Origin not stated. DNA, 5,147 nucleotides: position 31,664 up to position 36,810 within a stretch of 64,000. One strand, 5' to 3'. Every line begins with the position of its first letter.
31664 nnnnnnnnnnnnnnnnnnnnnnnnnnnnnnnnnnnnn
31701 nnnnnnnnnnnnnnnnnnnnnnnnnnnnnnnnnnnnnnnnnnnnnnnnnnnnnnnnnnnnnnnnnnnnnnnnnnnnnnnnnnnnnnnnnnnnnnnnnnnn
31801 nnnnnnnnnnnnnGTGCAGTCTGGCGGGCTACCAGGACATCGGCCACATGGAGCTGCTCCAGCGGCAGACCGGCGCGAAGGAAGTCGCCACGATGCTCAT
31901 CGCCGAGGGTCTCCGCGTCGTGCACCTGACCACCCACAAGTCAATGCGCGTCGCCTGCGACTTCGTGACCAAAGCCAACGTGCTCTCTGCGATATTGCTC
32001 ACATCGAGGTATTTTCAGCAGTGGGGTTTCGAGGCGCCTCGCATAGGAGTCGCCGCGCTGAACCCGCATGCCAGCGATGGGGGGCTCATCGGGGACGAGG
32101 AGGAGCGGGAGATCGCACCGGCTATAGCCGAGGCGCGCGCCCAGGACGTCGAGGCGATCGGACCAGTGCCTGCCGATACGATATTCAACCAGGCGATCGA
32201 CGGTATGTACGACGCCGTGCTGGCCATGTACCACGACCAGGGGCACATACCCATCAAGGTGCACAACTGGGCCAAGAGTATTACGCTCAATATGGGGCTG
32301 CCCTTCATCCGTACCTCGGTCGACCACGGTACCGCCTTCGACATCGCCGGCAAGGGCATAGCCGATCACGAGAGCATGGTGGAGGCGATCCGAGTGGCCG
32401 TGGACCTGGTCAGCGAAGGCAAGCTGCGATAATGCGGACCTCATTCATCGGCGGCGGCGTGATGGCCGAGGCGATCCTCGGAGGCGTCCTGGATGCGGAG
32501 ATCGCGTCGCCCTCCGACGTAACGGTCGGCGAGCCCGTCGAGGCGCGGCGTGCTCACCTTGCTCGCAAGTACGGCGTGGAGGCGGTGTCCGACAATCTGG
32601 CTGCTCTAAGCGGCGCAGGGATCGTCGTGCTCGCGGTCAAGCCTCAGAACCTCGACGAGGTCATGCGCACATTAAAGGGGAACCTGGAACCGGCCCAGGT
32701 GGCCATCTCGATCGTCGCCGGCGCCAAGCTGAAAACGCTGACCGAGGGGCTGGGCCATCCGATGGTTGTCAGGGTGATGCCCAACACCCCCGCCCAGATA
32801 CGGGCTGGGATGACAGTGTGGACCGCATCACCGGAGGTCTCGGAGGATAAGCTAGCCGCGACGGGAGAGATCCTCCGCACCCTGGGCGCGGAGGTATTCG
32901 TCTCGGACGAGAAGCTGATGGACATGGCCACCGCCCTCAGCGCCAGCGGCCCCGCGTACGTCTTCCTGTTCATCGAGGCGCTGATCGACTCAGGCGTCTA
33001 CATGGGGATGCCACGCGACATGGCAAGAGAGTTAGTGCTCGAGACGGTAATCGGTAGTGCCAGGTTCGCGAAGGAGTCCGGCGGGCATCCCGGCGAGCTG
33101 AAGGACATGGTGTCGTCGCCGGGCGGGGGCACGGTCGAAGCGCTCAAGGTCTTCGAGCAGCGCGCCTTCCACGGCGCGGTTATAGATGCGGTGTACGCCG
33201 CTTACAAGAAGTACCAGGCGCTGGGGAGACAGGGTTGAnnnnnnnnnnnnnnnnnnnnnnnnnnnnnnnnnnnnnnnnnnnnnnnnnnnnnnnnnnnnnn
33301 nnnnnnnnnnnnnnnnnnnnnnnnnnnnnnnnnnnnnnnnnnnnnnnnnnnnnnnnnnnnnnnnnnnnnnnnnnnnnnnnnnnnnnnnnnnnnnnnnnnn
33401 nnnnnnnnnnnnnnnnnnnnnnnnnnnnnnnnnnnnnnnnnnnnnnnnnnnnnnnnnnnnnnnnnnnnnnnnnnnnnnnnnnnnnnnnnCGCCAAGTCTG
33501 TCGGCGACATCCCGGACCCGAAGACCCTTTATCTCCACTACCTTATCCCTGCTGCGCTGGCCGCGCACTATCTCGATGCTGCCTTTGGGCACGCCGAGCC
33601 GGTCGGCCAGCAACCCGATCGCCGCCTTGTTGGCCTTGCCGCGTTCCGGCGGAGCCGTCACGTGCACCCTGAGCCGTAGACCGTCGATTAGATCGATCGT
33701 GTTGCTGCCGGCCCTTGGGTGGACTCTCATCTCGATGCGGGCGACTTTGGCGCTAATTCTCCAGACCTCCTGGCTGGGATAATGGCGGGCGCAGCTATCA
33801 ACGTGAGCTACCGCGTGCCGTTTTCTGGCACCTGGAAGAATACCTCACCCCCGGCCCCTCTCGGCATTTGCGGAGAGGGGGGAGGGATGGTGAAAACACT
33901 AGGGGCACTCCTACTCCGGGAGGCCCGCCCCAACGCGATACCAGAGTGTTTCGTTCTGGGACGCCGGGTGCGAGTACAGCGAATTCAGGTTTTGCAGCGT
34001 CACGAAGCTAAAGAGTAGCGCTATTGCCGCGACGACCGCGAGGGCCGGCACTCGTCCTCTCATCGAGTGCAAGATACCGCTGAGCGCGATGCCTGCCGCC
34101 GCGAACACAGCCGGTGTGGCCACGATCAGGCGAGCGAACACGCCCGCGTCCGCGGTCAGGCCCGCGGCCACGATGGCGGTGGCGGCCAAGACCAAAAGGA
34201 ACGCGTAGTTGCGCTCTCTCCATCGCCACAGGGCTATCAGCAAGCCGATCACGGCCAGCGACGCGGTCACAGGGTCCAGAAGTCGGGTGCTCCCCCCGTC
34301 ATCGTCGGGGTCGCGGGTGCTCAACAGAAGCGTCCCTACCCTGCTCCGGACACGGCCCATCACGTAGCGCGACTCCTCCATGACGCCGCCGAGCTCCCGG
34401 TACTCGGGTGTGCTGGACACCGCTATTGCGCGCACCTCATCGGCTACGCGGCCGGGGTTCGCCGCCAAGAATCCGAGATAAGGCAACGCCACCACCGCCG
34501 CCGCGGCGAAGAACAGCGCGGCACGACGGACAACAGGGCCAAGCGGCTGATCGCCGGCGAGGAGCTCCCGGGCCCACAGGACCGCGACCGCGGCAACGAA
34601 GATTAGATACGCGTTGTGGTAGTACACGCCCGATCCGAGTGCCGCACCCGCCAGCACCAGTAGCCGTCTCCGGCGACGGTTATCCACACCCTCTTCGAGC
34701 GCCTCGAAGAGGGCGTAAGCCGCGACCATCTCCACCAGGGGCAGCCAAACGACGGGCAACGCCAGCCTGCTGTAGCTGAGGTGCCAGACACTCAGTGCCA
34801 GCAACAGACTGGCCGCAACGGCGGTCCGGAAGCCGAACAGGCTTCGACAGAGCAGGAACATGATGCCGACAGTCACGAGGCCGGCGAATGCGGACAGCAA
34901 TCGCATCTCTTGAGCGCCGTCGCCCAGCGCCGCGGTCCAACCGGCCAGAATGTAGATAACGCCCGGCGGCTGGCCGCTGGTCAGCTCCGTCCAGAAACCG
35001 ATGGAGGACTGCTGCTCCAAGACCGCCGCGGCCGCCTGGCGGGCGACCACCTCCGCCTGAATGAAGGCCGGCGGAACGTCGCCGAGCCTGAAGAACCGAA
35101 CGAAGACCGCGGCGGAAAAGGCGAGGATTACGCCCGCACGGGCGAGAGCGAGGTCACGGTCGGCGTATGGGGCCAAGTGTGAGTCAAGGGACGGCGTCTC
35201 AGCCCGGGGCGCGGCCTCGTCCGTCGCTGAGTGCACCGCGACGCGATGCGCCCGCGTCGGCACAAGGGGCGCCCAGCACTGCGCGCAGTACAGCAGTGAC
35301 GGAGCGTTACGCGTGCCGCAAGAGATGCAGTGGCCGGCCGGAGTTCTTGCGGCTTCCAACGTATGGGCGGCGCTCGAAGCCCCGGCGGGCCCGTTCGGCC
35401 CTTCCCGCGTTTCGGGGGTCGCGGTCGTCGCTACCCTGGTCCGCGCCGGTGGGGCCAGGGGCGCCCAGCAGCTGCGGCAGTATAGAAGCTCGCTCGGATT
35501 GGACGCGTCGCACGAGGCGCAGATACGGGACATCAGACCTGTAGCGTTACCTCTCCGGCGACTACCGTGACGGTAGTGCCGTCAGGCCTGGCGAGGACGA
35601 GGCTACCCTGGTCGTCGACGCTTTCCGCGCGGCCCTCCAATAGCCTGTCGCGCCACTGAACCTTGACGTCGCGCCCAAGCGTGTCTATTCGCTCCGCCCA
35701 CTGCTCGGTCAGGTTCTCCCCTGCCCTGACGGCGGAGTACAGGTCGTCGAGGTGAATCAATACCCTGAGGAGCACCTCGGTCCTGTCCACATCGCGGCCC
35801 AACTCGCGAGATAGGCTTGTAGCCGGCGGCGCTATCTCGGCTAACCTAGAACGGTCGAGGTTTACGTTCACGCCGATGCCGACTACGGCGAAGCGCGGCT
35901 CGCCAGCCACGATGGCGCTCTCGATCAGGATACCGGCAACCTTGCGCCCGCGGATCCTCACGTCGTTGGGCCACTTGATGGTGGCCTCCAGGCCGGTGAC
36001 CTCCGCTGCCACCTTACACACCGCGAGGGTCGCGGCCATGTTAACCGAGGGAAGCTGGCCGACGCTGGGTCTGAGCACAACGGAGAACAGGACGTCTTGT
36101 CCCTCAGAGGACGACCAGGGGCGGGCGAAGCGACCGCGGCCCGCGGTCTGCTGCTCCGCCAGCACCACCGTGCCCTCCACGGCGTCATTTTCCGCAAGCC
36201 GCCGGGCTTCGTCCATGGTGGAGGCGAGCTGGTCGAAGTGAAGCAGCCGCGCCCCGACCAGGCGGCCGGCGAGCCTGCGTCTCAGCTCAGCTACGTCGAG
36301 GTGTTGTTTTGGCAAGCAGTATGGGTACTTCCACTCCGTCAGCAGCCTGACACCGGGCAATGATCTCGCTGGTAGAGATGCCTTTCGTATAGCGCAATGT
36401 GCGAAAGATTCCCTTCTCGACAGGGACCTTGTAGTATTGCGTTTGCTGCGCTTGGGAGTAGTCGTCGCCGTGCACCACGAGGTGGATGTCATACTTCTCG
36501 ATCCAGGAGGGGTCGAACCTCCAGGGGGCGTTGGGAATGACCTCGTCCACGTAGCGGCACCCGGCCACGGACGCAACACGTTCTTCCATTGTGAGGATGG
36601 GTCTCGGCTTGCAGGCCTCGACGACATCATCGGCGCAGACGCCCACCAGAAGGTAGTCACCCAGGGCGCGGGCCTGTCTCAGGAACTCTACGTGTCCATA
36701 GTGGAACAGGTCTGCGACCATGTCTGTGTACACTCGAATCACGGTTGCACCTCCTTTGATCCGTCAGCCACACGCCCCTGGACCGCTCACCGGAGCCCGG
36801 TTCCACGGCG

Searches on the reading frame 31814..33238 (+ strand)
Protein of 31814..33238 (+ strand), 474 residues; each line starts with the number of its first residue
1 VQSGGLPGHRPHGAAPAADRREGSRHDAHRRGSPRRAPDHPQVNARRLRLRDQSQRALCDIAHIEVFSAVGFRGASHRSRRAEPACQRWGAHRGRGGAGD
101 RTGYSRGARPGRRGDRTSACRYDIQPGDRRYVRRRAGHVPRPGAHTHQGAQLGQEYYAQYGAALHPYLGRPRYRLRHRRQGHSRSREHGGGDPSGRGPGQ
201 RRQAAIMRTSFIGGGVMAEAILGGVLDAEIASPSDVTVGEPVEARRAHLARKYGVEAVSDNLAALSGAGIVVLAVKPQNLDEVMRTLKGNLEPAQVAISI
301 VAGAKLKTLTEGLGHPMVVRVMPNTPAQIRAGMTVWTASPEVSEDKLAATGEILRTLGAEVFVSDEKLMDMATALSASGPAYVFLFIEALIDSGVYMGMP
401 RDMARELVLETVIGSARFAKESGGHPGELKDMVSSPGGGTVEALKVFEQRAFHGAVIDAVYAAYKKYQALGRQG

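Call 70: search_protein_families(library=pfam, max_evalue=0.00001, proteins=[window:31814-33238:+])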
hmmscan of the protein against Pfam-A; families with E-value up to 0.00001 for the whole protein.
window:31814-33238:+ (474 aa): 2 families
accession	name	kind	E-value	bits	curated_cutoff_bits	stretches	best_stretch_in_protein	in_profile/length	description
PF14748.11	P5CR_dimer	-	1.5e-37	128.5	25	1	366-469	1-104/105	Pyrroline-5-carboxylate reductase dimerisation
PF03807.23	F420_oxidored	-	2.4e-15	57.4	21.6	1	210-303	3-94/94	NADP oxidoreductase coenzyme F420-dependent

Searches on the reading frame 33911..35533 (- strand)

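Call 72: search_protein_families(library=pfam, max_evalue=0.0001, proteins=[window:33911-35533:-])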
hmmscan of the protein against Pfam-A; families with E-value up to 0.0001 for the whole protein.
window:33911-35533:- (540 aa): 5 families
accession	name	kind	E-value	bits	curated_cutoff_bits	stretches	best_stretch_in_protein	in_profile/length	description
PF13231.12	PMT_2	-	1.8e-12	48.2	26.1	1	188-330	2-143/160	Dolichyl-phosphate-mannose-protein mannosyltransferase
PF00641.23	Zn_ribbon_RanBP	-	2.7e-08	33.4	27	1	68-89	6-27/30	Zn-finger in Ran binding protein and others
PF02366.24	PMT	-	2.3e-07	31.1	22.7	1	209-358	84-236/245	Dolichyl-phosphate-mannose-protein mannosyltransferase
PF12773.13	DZR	-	2.1e-05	25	27.3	1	5-86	1-44/45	Double zinc ribbon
PF18912.6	DZR_2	-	6.5e-05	23.1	27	0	68-93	9-34/56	Double zinc ribbon domain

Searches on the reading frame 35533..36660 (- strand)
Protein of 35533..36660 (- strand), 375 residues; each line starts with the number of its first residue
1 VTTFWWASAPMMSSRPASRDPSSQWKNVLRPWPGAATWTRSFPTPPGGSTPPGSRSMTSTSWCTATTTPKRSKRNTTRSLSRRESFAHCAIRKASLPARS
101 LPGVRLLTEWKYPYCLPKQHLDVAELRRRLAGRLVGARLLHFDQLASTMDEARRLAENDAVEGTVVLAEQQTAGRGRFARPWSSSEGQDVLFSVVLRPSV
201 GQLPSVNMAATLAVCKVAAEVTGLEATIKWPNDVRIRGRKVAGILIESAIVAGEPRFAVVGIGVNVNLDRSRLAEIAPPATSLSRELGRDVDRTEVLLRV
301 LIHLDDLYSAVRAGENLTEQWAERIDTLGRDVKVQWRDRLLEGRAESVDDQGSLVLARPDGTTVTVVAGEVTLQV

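Call 72: search_protein_families(library=pfam, max_evalue=0.0001, proteins=[window:35533-36660:-])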
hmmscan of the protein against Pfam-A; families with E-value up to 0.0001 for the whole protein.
window:35533-36660:- (375 aa): 2 families
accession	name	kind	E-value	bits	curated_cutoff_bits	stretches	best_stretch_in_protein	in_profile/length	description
PF03099.24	BPL_LplA_LipB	-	2.7e-17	63.4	21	1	146-265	6-133/133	Biotin/lipoate A/B protein ligase family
PF02237.23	BPL_C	-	9.9e-08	32.2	21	1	327-371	1-45/48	Biotin protein ligase C terminal domain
